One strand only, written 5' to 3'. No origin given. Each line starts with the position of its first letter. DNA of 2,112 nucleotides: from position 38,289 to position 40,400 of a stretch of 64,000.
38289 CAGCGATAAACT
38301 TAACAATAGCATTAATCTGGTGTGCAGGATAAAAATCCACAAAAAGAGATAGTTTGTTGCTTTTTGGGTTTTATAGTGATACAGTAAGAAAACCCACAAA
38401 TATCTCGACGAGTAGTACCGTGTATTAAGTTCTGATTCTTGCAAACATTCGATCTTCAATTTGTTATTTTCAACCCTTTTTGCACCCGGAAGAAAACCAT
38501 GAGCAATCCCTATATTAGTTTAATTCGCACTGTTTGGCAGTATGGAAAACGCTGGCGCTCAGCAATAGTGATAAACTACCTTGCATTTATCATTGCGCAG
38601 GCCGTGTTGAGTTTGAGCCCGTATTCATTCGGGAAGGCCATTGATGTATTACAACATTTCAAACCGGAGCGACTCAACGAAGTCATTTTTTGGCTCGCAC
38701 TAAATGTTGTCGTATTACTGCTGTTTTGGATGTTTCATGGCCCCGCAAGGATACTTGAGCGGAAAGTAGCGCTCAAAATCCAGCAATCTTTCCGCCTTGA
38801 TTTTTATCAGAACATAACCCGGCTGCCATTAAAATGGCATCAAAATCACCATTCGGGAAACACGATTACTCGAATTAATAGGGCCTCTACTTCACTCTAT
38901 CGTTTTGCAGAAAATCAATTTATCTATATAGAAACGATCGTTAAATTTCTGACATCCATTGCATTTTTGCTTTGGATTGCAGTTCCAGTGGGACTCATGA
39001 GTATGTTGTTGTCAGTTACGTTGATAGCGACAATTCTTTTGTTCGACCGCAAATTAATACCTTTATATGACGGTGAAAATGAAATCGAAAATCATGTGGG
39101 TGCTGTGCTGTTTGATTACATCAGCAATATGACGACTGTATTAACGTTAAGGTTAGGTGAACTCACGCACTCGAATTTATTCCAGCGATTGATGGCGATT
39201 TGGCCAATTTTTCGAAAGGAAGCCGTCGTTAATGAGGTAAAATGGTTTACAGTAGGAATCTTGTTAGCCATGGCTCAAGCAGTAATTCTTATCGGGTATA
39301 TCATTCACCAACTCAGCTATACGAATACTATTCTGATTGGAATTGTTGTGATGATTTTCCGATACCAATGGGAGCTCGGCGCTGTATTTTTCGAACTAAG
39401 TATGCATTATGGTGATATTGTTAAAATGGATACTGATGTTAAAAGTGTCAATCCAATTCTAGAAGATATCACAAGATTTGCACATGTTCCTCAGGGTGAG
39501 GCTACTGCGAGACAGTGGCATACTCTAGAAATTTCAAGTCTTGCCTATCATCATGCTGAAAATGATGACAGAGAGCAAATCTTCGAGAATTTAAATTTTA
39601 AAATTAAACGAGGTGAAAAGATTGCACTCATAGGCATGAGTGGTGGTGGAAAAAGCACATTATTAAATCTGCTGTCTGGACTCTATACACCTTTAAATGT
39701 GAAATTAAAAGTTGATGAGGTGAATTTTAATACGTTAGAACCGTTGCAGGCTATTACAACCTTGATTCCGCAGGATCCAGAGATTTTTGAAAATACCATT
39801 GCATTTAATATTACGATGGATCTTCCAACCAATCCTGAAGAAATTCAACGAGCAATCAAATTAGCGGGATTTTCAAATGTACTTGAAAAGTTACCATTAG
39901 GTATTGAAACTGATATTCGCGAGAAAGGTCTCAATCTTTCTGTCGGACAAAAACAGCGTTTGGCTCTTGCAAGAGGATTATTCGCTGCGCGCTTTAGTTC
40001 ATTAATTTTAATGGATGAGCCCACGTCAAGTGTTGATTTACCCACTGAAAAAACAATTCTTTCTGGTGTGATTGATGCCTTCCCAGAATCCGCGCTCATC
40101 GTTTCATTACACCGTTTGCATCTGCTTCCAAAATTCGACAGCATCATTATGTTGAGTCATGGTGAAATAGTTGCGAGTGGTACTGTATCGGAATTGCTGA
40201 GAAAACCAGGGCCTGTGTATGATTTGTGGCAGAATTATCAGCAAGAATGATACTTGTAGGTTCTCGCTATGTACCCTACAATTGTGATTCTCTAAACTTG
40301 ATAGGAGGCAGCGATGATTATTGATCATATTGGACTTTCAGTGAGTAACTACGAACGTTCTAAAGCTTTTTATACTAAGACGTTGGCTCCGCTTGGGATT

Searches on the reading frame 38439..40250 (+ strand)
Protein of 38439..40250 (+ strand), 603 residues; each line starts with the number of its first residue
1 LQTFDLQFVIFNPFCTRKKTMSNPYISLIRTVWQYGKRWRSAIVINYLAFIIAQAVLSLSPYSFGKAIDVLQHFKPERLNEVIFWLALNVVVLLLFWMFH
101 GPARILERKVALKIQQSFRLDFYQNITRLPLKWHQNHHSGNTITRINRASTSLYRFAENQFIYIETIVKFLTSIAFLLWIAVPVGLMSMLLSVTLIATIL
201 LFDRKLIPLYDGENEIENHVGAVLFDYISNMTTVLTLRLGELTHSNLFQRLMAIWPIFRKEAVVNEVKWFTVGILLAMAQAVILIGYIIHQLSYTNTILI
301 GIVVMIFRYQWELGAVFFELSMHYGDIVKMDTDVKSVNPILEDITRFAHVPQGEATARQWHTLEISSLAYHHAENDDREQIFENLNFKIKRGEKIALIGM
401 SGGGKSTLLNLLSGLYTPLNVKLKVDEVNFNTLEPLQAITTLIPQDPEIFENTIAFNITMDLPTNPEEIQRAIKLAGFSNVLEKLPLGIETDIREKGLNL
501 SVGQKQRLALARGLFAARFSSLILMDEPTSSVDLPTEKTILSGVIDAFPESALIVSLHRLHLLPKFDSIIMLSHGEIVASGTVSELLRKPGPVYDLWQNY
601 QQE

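Call 22: search_protein_families(library=ncbifam, proteins=[window:38439-40250:+], max_evalue=0.00001)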
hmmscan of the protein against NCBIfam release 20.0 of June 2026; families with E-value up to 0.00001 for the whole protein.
window:38439-40250:+ (603 aa): 172 families (the best 25 are shown)
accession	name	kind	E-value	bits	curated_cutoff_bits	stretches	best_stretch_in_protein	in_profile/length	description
TIGR00958.1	3a01208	subfamily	1.7e-56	191.9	874.6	1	28-594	149-707/711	antigen peptide transporter 2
TIGR03375.1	type_I_sec_LssB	subfamily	5.3e-55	187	693.1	1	173-588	278-690/696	type I secretion system permease/ATPase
TIGR02204.1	MsbA_rel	hypoth_equivalog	2.1e-54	185.2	780.4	1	28-591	5-566/576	ABC transporter, permease/ATP-binding protein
TIGR02857.1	CydD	equivalog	5.6e-53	180.7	435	1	319-572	279-529/529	thiol reductant ABC exporter subunit CydD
TIGR02203.1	MsbA_lipidA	equivalog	6.8e-53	180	602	1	31-592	4-561/572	lipid A export permease/ATP-binding protein MsbA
NF045513.1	HepA_fam_ABC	equivalog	7e-50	170.1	725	1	82-601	93-607/610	heterocyst formation ABC transporter subunit HepA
TIGR03796.1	NHLM_micro_ABC1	equivalog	1e-48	166.1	853.3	1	71-594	185-706/710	NHLP family bacteriocin export ABC transporter peptidase/permease/ATPase subunit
NF010178.0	PRK13657.1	equivalog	1.2e-48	166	733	1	35-596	14-566/588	glucan ABC transporter ATP-binding protein/ permease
TIGR01846.1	type_I_sec_HlyB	subfamily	3.5e-48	164.4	725.55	1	49-599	147-691/694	type I secretion system permease/ATPase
NF008379.0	PRK11174.1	equivalog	1.6e-46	159.2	684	1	317-602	304-586/588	heme ABC transporter permease/ATP-binding protein CydD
TIGR02868.1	CydC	equivalog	5e-44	150.8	329.05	1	347-559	319-529/530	thiol reductant ABC exporter subunit CydC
TIGR03797.1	NHLM_micro_ABC2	equivalog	8.8e-44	150.1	709.4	1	59-597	154-682/686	NHLP bacteriocin export ABC transporter permease/ATPase subunit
NF008056.1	PRK10790.1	equivalog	2.6e-43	148.4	746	1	29-599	11-574/584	SmdB family multidrug efflux ABC transporter permease/ATP-binding protein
TIGR01193.1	bacteriocin_ABC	subfamily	4.9e-43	147.6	523.85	1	39-597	154-706/708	peptide cleavage/export ABC transporter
NF008364.0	PRK11160.1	equivalog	2.6e-42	145.2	630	1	104-598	81-573/575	heme ABC transporter ATP-binding protein/permease CydC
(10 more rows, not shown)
